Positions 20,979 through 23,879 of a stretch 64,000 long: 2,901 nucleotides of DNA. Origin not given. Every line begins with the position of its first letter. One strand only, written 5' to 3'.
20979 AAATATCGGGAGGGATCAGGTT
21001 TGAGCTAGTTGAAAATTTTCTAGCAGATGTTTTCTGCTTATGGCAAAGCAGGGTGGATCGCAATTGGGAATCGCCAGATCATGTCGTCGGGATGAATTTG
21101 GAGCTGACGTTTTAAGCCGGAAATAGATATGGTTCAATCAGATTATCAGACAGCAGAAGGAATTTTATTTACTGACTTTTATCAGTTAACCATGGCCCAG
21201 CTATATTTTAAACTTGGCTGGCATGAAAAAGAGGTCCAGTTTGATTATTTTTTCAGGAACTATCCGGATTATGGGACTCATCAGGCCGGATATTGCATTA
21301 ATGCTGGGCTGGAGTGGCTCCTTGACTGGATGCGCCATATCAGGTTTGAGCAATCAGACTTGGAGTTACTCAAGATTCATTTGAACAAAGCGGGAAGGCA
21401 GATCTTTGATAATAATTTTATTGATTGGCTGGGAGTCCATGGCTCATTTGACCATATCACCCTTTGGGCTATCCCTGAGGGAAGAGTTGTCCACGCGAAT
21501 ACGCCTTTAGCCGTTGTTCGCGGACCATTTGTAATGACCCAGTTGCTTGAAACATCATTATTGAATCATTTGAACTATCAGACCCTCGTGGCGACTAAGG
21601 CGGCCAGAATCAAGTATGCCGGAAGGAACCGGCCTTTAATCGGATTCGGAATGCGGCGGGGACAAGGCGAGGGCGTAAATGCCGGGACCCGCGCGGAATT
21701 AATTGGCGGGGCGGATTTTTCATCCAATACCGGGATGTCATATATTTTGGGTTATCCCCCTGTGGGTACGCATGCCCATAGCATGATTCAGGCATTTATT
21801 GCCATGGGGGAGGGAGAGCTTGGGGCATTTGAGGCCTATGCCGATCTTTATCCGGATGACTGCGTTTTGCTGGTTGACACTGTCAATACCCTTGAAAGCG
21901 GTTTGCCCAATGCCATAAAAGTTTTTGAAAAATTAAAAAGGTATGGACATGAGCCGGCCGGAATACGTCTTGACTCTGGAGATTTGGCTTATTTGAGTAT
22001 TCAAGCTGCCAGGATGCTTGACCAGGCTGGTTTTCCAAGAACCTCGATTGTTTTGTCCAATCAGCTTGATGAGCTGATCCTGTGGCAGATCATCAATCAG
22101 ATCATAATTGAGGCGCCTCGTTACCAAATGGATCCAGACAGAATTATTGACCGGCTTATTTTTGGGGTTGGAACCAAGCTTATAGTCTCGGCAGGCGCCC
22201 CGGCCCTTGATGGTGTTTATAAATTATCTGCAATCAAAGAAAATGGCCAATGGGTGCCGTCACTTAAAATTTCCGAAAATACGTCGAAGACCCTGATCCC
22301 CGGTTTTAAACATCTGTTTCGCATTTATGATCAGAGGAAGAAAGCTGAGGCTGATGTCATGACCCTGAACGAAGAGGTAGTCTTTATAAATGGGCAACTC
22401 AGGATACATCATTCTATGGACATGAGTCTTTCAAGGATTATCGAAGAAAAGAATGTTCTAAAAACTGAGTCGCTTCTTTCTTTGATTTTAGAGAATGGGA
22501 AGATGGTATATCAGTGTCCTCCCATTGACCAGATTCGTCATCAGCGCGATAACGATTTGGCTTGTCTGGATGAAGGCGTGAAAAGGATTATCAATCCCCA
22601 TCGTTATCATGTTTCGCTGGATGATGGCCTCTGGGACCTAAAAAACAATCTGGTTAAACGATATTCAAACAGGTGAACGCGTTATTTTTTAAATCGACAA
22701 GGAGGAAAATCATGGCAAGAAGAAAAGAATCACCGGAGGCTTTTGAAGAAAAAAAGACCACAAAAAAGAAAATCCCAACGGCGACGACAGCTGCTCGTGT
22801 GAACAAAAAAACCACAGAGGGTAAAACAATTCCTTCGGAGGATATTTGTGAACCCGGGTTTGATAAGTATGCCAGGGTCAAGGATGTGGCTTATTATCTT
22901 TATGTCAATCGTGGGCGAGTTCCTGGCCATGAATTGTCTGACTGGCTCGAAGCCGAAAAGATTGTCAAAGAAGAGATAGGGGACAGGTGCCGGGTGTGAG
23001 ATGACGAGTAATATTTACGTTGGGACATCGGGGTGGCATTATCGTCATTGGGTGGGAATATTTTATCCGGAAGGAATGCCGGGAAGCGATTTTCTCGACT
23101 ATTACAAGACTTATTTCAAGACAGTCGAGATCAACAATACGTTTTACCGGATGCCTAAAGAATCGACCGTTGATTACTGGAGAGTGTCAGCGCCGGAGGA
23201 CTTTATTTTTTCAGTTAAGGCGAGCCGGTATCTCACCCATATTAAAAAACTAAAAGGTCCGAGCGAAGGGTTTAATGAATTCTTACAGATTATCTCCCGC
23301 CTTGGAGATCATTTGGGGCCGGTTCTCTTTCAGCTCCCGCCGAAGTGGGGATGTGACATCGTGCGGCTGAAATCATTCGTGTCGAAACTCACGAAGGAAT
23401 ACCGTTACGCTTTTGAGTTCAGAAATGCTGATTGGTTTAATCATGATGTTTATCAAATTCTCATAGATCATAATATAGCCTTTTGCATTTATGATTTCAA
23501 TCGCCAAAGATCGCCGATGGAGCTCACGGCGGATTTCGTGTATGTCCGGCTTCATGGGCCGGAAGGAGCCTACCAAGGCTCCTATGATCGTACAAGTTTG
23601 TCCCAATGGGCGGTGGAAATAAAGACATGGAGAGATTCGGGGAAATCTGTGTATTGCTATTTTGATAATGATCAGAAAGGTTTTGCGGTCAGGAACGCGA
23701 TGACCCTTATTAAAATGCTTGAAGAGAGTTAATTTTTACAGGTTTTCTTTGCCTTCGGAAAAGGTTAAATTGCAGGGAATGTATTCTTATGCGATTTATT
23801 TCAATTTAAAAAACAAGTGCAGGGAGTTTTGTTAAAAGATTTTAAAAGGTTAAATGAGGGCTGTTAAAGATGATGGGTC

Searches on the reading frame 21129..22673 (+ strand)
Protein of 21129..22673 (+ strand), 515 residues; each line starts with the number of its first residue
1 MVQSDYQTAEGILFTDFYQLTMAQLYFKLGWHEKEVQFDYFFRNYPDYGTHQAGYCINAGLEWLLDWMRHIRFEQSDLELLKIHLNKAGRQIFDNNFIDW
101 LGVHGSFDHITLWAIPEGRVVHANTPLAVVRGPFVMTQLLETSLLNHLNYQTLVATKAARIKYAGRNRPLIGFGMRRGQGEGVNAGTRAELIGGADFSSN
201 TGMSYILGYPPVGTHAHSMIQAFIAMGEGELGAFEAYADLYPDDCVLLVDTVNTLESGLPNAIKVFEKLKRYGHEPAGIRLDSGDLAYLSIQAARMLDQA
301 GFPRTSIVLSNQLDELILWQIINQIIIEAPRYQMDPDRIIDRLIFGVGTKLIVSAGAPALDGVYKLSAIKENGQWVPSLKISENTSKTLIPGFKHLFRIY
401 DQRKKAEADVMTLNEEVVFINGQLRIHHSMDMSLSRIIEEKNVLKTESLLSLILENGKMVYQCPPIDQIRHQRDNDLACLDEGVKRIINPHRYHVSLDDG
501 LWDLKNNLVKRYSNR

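Call 3: search_protein_families(library=pfam, proteins=[window:21129-22673:+], max_evalue=1)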
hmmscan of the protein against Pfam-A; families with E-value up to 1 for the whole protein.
window:21129-22673:+ (515 aa): 4 families
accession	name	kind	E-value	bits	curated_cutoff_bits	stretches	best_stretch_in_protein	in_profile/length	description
PF17767.7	NAPRTase_N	-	1.5e-24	87.2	32.6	1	13-149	1-125/125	Nicotinate phosphoribosyltransferase (NAPRTase) N-terminal domain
PF17956.6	NAPRTase_C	-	8.9e-24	84.6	23.3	1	394-505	2-111/111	Nicotinate phosphoribosyltransferase C-terminal domain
PF02749.22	QRPTase_N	-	0.00046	20.8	27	1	110-149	41-79/82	Quinolinate phosphoribosyl transferase, N-terminal domain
PF04095.22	NAPRTase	-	0.042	14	20.8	1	205-377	42-204/239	Nicotinate phosphoribosyltransferase (NAPRTase) family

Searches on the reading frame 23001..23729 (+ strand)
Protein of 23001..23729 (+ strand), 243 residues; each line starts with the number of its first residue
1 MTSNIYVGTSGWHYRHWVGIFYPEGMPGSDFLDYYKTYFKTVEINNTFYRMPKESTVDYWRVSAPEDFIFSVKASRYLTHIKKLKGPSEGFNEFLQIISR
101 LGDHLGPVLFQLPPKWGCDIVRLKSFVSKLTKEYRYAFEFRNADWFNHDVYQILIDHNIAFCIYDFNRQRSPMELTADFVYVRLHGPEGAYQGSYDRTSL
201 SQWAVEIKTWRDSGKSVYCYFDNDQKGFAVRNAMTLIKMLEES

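Call 3: search_protein_families(library=pfam, proteins=[window:23001-23729:+], max_evalue=1)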
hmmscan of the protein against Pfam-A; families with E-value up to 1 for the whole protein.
window:23001-23729:+ (243 aa): 1 family
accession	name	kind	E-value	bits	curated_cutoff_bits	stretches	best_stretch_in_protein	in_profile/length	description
PF01904.24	DUF72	-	5.9e-71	239.4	25.3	1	22-239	1-217/217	Protein of unknown function DUF72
